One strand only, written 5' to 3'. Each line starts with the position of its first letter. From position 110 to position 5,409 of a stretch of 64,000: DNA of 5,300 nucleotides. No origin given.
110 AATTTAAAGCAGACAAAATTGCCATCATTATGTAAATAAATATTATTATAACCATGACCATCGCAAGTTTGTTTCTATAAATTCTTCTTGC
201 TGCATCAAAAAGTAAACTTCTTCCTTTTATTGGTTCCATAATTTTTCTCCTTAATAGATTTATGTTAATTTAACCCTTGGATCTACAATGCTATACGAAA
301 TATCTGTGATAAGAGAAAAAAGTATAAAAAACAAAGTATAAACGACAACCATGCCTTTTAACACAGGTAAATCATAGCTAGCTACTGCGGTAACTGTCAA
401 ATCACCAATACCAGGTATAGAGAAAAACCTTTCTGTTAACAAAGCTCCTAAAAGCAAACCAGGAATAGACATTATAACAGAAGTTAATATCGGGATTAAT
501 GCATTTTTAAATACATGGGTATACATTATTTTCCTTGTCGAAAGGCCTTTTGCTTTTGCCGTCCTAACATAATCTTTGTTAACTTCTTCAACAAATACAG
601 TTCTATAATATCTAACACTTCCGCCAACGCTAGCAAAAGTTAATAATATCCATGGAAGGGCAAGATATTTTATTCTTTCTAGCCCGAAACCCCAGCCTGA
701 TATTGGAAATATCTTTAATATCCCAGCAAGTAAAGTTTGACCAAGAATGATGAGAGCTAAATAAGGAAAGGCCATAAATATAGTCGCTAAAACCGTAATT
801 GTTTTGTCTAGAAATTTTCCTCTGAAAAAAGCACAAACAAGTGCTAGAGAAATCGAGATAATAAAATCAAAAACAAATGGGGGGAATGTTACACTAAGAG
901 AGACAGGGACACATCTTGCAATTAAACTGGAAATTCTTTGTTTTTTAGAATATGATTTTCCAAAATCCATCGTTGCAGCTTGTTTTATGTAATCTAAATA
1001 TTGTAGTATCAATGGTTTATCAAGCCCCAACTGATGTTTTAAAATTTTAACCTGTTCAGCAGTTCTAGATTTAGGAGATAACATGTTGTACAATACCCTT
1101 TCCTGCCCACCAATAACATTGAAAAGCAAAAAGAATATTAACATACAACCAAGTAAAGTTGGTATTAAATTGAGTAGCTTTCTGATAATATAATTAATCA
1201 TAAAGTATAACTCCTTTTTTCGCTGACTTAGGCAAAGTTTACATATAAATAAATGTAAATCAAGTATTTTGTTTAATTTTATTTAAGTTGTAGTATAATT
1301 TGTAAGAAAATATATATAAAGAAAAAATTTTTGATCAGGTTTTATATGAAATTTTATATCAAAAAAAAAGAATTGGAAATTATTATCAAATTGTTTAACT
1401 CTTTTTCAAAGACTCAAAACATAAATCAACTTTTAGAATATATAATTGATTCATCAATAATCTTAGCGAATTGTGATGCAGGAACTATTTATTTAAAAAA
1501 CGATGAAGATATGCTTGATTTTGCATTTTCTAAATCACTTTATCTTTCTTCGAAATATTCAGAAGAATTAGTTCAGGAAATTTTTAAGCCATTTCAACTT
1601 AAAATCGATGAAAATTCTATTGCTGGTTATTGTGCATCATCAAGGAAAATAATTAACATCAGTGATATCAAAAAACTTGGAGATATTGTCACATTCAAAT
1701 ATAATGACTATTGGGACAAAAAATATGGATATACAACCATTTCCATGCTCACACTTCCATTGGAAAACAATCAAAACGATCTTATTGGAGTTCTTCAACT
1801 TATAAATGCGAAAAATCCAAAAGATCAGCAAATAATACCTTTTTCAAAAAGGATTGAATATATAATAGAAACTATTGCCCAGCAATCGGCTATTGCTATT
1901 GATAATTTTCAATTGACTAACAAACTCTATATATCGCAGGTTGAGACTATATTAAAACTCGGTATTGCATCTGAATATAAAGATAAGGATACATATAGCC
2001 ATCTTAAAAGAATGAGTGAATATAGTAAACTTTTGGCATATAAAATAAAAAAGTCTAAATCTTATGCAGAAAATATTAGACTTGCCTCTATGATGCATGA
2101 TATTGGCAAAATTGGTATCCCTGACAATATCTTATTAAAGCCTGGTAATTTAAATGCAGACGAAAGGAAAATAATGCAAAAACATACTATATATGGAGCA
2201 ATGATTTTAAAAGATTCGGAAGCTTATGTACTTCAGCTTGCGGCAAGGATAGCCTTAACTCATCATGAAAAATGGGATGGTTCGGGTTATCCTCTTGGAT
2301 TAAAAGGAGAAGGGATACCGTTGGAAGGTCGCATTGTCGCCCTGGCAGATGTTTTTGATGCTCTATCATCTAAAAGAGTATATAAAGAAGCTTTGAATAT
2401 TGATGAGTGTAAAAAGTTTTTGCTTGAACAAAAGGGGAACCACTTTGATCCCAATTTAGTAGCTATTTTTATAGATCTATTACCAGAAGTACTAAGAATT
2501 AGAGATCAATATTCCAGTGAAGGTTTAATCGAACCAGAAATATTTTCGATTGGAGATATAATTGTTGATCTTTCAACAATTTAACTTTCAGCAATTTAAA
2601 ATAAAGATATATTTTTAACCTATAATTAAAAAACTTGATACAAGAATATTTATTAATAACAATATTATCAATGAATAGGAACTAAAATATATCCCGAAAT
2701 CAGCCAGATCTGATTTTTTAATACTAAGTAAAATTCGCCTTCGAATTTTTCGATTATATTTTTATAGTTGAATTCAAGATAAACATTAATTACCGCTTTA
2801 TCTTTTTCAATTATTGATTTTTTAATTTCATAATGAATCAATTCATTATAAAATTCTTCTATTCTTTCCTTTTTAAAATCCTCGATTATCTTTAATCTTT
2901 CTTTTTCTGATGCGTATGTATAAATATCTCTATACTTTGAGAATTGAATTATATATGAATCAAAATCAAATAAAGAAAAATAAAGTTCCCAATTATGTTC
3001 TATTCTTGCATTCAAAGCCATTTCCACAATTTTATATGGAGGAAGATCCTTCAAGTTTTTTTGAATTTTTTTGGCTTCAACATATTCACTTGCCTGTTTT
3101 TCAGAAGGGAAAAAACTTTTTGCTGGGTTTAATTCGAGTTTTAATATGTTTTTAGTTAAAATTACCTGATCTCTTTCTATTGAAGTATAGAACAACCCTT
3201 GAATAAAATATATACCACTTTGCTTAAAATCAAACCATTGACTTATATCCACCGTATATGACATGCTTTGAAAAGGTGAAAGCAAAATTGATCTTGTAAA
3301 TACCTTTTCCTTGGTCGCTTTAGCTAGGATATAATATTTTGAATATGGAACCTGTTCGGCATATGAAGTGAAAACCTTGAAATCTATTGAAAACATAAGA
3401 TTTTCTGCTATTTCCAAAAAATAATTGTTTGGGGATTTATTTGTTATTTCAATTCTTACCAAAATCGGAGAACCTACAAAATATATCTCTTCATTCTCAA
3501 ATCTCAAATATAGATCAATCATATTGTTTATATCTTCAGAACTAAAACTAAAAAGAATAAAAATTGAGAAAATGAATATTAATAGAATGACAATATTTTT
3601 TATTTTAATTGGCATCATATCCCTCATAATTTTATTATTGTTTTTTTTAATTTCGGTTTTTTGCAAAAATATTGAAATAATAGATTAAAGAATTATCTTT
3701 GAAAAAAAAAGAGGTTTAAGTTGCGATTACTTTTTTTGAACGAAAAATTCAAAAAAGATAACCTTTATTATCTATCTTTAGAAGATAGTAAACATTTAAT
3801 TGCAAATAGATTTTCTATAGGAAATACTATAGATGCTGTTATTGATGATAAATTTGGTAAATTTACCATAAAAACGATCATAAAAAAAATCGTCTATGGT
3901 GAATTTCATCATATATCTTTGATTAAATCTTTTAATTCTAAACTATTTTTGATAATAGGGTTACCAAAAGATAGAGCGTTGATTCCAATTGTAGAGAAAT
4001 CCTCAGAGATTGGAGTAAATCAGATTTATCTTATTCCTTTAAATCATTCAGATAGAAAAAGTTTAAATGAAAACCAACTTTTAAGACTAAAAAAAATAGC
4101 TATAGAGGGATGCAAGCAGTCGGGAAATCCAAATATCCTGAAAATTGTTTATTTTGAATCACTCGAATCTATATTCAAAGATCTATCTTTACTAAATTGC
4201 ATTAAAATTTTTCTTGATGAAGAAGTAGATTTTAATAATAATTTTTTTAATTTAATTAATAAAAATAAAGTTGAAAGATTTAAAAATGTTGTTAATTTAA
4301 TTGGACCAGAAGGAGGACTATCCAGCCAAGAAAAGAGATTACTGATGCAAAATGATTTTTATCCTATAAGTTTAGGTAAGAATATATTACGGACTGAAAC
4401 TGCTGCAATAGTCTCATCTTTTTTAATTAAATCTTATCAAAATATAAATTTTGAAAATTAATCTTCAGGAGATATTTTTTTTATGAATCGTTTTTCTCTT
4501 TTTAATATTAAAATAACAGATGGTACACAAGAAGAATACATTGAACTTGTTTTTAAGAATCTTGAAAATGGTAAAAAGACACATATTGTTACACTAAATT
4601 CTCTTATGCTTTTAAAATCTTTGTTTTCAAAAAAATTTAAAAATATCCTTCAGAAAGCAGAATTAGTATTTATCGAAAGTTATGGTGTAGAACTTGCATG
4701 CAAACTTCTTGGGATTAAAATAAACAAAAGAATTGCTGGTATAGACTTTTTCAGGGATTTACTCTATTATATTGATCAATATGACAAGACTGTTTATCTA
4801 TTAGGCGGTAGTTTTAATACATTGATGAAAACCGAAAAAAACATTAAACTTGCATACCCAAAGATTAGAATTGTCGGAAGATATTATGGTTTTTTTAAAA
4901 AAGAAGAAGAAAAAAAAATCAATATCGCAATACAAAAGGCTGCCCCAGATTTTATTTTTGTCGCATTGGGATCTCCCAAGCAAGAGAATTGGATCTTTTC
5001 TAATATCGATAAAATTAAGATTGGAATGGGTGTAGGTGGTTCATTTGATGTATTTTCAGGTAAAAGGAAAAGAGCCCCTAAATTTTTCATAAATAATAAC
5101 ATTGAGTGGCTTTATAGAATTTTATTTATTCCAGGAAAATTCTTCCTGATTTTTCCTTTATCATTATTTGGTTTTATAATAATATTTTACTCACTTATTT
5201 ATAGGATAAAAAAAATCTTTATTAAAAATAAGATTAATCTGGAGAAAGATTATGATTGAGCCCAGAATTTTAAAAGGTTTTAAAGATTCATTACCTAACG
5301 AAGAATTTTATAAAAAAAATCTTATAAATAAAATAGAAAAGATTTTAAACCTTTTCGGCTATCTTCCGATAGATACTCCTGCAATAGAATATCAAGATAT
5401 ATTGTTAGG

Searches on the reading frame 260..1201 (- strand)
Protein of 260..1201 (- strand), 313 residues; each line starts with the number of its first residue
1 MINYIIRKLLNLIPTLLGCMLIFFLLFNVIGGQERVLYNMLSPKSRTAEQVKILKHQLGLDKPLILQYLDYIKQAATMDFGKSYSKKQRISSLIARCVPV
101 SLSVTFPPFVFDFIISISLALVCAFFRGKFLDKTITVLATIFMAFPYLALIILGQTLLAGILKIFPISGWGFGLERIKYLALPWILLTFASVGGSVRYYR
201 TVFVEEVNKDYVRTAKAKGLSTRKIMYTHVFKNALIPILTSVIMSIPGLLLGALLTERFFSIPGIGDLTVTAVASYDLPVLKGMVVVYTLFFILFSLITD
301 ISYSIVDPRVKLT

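Call 17: search_protein_families(library=ncbifam, proteins=[window:260-1201:-], max_evalue=1e-10)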
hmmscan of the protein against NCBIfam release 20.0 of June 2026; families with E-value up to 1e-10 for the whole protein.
window:260-1201:- (313 aa): 13 families
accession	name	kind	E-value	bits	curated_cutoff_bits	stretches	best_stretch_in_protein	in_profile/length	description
NF045470.1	Opp2B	equivalog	1.6e-62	211.4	350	1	8-311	1-300/300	nickel ABC transporter permease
NF045469.1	Opp1B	equivalog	2.2e-60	204.7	380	1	1-311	1-307/307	nickel/cobalt ABC transporter permease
TIGR02789.1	nickel_nikB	equivalog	2.3e-57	194.7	447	1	1-311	1-307/314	nickel ABC transporter permease subunit NikB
NF045471.1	Opp3B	equivalog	1.1e-56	192.5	480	1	1-312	1-304/308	oligopeptide ABC transporter permease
NF045472.1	Opp4B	equivalog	1.6e-56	192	450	1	1-311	1-319/319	oligopeptide ABC transporter permease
NF007677.0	PRK10352.1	equivalog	4.4e-52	177.1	433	1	1-312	1-308/314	nickel ABC transporter permease subunit NikB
NF011661.0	PRK15081.1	equivalog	2e-51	175.3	463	1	1-311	1-304/306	glutathione ABC transporter permease GsiC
NF007008.0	PRK09471.1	equivalog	2.5e-45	155.2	388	1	1-311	1-305/306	oligopeptide ABC transporter permease OppB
NF008161.0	PRK10914.1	equivalog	1.4e-39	136.2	590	2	176-311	201-336/339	dipeptide ABC transporter permease DppB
NF043081.1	MMSYN1_0165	equivalog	8.3e-37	127.1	350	1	85-313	162-387/388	oligopeptide ABC transporter permease OppB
NF011712.0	PRK15133.1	subfamily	7.9e-34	117.2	445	1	49-311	84-360/364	microcin C ABC transporter permease YejB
NF011690.0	PRK15110.1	equivalog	2.8e-23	82.8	432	1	176-308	179-311/321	putrescine export ABC transporter permease SapB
NF045476.1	Opp4C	equivalog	8.6e-12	44.9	350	1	99-248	77-208/278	oligopeptide ABC transporter permease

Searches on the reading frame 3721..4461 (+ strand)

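Call 17: search_protein_families(library=ncbifam, proteins=[window:3721-4461:+], max_evalue=1e-10)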
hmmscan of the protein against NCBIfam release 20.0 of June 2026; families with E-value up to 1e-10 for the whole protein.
window:3721-4461:+ (246 aa): 20 families
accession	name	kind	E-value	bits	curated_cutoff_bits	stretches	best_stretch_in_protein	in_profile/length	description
TIGR00046.1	TIGR00046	subfamily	5e-34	117.7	41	1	5-238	5-235/240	RsmE family RNA methyltransferase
NF008701.0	PRK11713.5-5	equivalog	2.4e-26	92.6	215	1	1-231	1-220/228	16S rRNA (uracil(1498)-N(3))-methyltransferase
NF008703.0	PRK11713.6-2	equivalog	2.3e-25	89.1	291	1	5-231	8-230/242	16S rRNA (uracil(1498)-N(3))-methyltransferase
NF008697.0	PRK11713.4-1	equivalog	3.8e-25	88.6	234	1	2-240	6-243/250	16S rRNA (uracil(1498)-N(3))-methyltransferase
NF008702.0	PRK11713.6-1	equivalog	4.6e-25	88.2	269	1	4-238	3-231/235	16S rRNA (uracil(1498)-N(3))-methyltransferase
NF008704.0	PRK11713.6-3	equivalog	1.4e-24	86.7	216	1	5-237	5-221/227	16S rRNA (uracil(1498)-N(3))-methyltransferase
NF008692.0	PRK11713.1-5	equivalog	1.9e-23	83.1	196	1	6-232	8-235/246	16S rRNA (uracil(1498)-N(3))-methyltransferase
NF008709.0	PRK11713.7-4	equivalog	2.1e-22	79.7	292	1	70-233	74-235/246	16S rRNA (uracil(1498)-N(3))-methyltransferase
NF008696.0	PRK11713.3-5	equivalog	6.4e-21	74.8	234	1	4-236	9-238/248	16S rRNA (uracil(1498)-N(3))-methyltransferase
NF008694.0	PRK11713.3-2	equivalog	8.2e-21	74.4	234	1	50-238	58-239/245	16S rRNA (uracil(1498)-N(3))-methyltransferase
NF008699.0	PRK11713.5-2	equivalog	1.8e-20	73.5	265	1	10-230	12-244/258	16S rRNA (uracil(1498)-N(3))-methyltransferase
NF008691.0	PRK11713.1-4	equivalog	5.9e-20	71.5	279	1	5-230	5-238/252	16S rRNA (uracil(1498)-N(3))-methyltransferase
NF008706.0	PRK11713.7-1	equivalog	9.7e-20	71.4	273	1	69-231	71-221/232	16S rRNA (uracil(1498)-N(3))-methyltransferase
NF008711.0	PRK11713.7-6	equivalog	1.3e-19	70.8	304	1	23-232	23-234/244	16S rRNA (uracil(1498)-N(3))-methyltransferase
NF008695.0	PRK11713.3-3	equivalog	2e-15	56.8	246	1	12-231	10-216/223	16S rRNA (uracil(1498)-N(3))-methyltransferase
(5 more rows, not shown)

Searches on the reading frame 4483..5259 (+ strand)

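Call 17: search_protein_families(library=ncbifam, proteins=[window:4483-5259:+], max_evalue=1e-10)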
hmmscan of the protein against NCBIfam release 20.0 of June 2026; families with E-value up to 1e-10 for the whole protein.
window:4483-5259:+ (258 aa): 4 families
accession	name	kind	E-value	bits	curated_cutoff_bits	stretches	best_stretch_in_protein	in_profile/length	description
TIGR00696.1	wecG_tagA_cpsF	superfamily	3.8e-41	140.7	69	1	54-218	1-167/178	WecB/TagA/CpsF family glycosyltransferase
NF041710.1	UDPacetylman_taseTarA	equivalog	8.1e-41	140.1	350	1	15-214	20-221/247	N-acetylglucosaminyldiphosphoundecaprenol N-acetyl-beta-D-mannosaminyltransferase TarA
NF002980.1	PRK03692.1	equivalog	1.1e-33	116.7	323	1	15-221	16-223/240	lipopolysaccharide N-acetylmannosaminouronosyltransferase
NF041872.1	EPS_EpsA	equivalog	3.6e-22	79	500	1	3-223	17-242/265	exopolysaccharide biosynthesis glycosyltransferase EpsA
